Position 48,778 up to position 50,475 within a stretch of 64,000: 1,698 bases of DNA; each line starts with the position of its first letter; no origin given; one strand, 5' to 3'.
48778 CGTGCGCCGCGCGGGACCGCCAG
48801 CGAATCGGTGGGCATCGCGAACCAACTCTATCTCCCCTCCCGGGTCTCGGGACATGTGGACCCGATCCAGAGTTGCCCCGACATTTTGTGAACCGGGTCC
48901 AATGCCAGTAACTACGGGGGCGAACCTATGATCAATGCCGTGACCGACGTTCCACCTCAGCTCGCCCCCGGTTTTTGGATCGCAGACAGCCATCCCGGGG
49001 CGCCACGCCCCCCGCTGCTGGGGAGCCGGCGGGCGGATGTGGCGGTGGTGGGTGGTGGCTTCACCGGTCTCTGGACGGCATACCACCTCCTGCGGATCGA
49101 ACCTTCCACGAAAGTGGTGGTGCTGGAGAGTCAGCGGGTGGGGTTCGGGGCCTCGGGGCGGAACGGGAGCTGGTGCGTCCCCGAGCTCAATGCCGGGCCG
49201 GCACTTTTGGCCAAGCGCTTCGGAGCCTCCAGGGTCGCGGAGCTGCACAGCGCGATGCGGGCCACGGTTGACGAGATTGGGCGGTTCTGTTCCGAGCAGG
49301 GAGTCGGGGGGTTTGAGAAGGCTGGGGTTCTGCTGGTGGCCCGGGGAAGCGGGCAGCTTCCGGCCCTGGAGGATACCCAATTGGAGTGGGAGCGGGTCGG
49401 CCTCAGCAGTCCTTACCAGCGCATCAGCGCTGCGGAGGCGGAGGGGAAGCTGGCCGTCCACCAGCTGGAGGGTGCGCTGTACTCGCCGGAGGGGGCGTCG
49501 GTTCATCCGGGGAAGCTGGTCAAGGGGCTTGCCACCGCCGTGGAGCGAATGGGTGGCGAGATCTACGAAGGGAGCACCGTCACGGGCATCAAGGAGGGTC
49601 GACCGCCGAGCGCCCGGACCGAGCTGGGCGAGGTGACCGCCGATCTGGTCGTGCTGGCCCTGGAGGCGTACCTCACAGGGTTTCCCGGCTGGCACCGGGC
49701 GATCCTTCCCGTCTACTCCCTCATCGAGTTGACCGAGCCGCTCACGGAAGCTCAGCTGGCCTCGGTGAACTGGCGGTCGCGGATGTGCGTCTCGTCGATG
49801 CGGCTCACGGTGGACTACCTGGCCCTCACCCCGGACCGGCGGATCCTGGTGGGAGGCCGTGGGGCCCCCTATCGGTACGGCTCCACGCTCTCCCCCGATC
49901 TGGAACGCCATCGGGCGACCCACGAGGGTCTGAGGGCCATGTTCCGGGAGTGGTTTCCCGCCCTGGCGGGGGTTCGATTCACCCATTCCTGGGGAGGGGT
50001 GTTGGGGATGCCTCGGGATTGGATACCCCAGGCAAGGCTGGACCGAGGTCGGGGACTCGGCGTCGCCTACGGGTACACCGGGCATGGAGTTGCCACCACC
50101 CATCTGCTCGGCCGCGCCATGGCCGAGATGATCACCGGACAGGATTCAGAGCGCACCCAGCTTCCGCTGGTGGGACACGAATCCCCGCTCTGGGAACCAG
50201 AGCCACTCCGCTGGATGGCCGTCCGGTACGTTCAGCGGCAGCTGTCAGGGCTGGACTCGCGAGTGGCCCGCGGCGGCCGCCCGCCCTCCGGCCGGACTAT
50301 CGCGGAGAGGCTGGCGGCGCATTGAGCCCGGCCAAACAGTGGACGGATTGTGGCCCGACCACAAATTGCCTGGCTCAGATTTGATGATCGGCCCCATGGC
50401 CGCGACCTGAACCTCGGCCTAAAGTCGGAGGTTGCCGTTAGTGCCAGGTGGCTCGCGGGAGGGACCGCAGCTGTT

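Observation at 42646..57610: Candidate undescribed catabolic system for an N-acylated amine/polyamine: family-5 ABC importer + amidohydrolase_3 + PuuB-like oxidase + GABA shunt under a PucR activator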

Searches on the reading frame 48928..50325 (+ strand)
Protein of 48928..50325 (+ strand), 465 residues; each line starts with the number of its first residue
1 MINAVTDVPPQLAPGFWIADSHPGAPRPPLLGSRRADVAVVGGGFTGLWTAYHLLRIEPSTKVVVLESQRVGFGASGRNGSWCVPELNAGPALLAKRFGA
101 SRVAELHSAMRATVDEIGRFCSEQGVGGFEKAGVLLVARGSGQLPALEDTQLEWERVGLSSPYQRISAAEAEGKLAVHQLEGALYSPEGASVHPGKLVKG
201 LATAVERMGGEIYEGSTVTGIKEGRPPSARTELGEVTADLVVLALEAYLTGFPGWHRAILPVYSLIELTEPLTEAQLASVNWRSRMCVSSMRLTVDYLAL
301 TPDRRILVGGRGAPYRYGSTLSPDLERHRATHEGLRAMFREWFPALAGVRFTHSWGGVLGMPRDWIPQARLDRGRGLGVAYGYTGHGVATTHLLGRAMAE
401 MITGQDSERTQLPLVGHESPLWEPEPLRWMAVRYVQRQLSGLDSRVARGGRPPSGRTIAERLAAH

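Call 4: search_protein_families(library=pfam, proteins=[window:48928-50325:+])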
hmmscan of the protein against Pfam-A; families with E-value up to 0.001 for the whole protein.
window:48928-50325:+ (465 aa): 2 families
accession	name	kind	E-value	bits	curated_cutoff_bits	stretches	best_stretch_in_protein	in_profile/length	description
PF01266.30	DAO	-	2.4e-57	195.5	27.9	1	37-401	1-353/353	FAD dependent oxidoreductase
PF01946.23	Thi4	-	0.00036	20.3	26.2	1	35-75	17-55/235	Thi4 family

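Call 5: search_protein_families(library=ncbifam, proteins=[window:48928-50325:+])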
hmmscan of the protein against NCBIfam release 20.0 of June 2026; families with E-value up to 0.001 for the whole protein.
window:48928-50325:+ (465 aa): 12 families
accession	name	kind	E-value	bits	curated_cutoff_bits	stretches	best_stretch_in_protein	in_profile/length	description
TIGR03329.1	Phn_aa_oxid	hypoth_equivalog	1.4e-74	251.5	632.8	1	16-436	2-425/460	putative aminophosphonate oxidoreductase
NF050086.1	pipecolate_AmaA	exception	1.8e-36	125.7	600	1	27-416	17-394/425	L-pipecolate oxidase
TIGR02352.1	thiamin_ThiO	equivalog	1.6e-12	47.2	250.8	1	38-405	1-350/351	glycine oxidase ThiO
TIGR03197.1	MnmC_Cterm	equivalog_domain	3.3e-11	42.9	174.2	1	37-252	1-206/400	FAD-dependent 5-carboxymethylaminomethyl-2-thiouridine(34) oxidoreductase MnmC1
TIGR01373.1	soxB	subfamily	1.5e-10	40.5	529.45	1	36-80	31-75/407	sarcosine oxidase subunit beta family protein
NF008726.1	PRK11728.1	equivalog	1.6e-10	40.4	299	1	37-225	2-177/389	L-2-hydroxyglutarate oxidase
NF002480.1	PRK01747.1-1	equivalog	8.4e-09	34.4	540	1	33-253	246-456/645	bifunctional tRNA (5-methylaminomethyl-2-thiouridine)(34)-methyltransferase MnmC2/FAD-dependent 5-carboxymethylaminomethyl-2-thiouridine(34)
TIGR03364.1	HpnW_proposed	hypoth_equivalog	3.5e-07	29.6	285.1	1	37-244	2-192/365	TIGR03364 family FAD-dependent oxidoreductase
NF001933.0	PRK00711.1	subfamily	6e-07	28.8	383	1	166-408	172-405/429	D-amino acid dehydrogenase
NF005560.0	PRK07233.1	equivalog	2.1e-05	23.5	252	0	37-70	2-33/435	hypothetical protein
TIGR00562.1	proto_IX_ox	equivalog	6e-05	21.8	97.85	1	35-72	2-40/470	protoporphyrinogen oxidase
TIGR01377.1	soxA_mon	subfamily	0.00072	18.4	479.65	0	37-68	2-31/381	amino oxidase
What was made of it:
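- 48928..50325 (+): PuuB-like FAD-dependent (DAO family) amine oxidoreductase. It has no signal peptide, so it is read as cytoplasmic. TIGR03329 251 bits, below the 632 cut-off (calls 4, 5).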

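Call 11: search_solved_structures(query=window:48928-50325:+, max_evalue=0.001)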
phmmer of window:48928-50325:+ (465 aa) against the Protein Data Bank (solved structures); distinct sequences matched with E-value up to 0.001: 4.
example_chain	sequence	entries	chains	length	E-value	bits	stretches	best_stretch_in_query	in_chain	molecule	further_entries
7cyx_A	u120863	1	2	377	3.5e-10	42.4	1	35-407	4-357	Glycine oxidase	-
1y56_B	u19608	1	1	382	2.5e-08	36.3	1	35-431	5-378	sarcosine oxidase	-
1vrq_B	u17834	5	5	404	0.00016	23.8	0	34-79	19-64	Sarcosine oxidase beta subunit | Subunit beta of sarcosine oxidase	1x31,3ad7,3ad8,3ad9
3ada_B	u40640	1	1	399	0.00018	23.6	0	34-79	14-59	SARCOSINE OXIDASE BETA SUBUNIT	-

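Call 78: find_homologous_proteins(query=window:48928-50325:+, max_evalue=1e-20)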
Query window:48928-50325:+ (465 aa): 7627 proteins with E <= 1e-20 among 8000 candidates; the best 120 are listed.
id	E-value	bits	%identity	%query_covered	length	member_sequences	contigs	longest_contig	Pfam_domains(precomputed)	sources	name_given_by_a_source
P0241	4.4e-295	997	95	100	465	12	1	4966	PF01266.31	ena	-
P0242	2.0e-270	915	86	100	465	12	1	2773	PF01266.31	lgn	-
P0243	5.6e-267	904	85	100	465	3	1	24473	PF01266.31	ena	-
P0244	2.4e-261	886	84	100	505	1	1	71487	PF01266.31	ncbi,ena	-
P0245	5.1e-258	875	84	100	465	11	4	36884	PF01266.31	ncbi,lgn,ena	-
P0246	1.8e-232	790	77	96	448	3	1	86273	PF01266.31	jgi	jgi:glycine/D-amino acid oxidase-like deaminating enzyme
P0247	1.6e-203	695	68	96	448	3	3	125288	PF01946.24,PF01266.31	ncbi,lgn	-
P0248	2.0e-194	665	65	99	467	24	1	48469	PF01946.24,PF01266.31,PF13450.13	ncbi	-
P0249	6.1e-192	657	66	97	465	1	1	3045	PF01946.24,PF01266.31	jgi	-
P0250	2.7e-188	645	64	96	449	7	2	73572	PF01946.24,PF01266.31,PF13450.13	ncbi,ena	-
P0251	9.9e-186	636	64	96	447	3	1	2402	PF01946.24,PF01266.31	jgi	jgi:glycine/D-amino acid oxidase-like deaminating enzyme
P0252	1.9e-181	622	64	95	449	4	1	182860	PF01946.24,PF01266.31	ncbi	ncbi:MAG: NAD(P)/FAD-dependent oxidoreductase [Candidatus Dormibacteria bacterium]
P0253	1.3e-173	596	59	99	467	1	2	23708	PF01266.31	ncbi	ncbi:MAG: NAD(P)/FAD-dependent oxidoreductase [Candidatus Dormibacteria bacterium]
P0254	2.6e-173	595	60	97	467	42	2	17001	PF01946.24,PF01266.31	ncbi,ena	-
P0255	3.6e-171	588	59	97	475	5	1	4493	PF01946.24,PF01266.31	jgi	-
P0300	4.3e-150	519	55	97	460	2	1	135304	PF01946.24,PF01266.31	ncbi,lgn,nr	ncbi:MAG: hypothetical protein QOK05_1573 [Chloroflexota bacterium]|nr:hypothetical protein [Chlorof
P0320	2.9e-145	503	52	98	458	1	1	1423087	PF01266.31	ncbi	-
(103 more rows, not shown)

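Call 79: find_encoding_contigs(protein=P0320, flank=9000, max_places=1)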
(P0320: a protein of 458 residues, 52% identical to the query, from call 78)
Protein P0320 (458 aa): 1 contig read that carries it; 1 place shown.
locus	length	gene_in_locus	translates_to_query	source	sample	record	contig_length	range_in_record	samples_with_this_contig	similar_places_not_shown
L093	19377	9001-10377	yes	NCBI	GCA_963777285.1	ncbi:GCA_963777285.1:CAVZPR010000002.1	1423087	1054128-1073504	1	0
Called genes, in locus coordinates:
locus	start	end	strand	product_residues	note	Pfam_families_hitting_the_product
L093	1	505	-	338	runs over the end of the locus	PF02653:BPD_transp_2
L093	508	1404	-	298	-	PF02653:BPD_transp_2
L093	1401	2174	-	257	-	PF00005:ABC_tran, PF13304:AAA_21 (faint), PF12399:BCA_ABC_TP_C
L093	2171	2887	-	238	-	PF00005:ABC_tran, PF13304:AAA_21 (faint)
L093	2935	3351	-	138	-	-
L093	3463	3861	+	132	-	PF06127:Mpo1-like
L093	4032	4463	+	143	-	PF00072:Response_reg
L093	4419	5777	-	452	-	PF00990:GGDEF, PF00563:EAL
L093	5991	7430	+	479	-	PF00171:Aldedh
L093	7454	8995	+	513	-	PF00324:AA_permease, PF13520:AA_permease_2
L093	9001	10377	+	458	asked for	PF01266:DAO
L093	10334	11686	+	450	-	PF00202:Aminotran_3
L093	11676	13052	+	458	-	PF00202:Aminotran_3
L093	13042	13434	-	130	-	-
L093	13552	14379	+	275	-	-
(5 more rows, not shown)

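Call 80: find_encoding_contigs(protein=P0300, flank=9000, max_places=1)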
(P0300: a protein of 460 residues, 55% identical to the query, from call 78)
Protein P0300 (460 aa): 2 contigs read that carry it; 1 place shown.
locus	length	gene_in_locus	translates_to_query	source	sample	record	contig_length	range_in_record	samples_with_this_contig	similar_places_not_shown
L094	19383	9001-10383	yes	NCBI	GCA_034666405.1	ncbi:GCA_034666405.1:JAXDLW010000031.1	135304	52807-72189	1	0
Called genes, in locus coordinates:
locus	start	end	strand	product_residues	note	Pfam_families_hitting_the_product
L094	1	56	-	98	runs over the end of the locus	PF07210:DUF1416, PF13620:CarboxypepD_reg (faint)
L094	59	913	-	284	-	PF00581:Rhodanese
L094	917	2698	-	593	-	PF00989:PAS, PF08448:PAS_4 (weak), PF13426:PAS_9, PF08447:PAS_3 (weak), PF00990:GGDEF, PF00563:EAL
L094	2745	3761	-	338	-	PF01022:HTH_5, PF12840:HTH_20, PF13412:HTH_24 (faint)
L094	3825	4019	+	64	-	-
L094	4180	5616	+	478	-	PF00171:Aldedh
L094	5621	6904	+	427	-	PF00202:Aminotran_3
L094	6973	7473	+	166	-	PF13404:HTH_AsnC-type, PF13412:HTH_24, PF01037:AsnC_trans_reg, PF22482:AsnC_trans_reg_3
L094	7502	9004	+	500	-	PF00324:AA_permease, PF13520:AA_permease_2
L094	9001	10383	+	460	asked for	PF01946:Thi4 (weak), PF01266:DAO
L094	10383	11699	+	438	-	PF00202:Aminotran_3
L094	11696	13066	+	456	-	PF00202:Aminotran_3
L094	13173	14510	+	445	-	PF04174:CP_ATPgrasp_1, PF14403:CP_ATPgrasp_2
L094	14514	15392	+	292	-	PF08379:Bact_transglu_N, PF01841:Transglut_core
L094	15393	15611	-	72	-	-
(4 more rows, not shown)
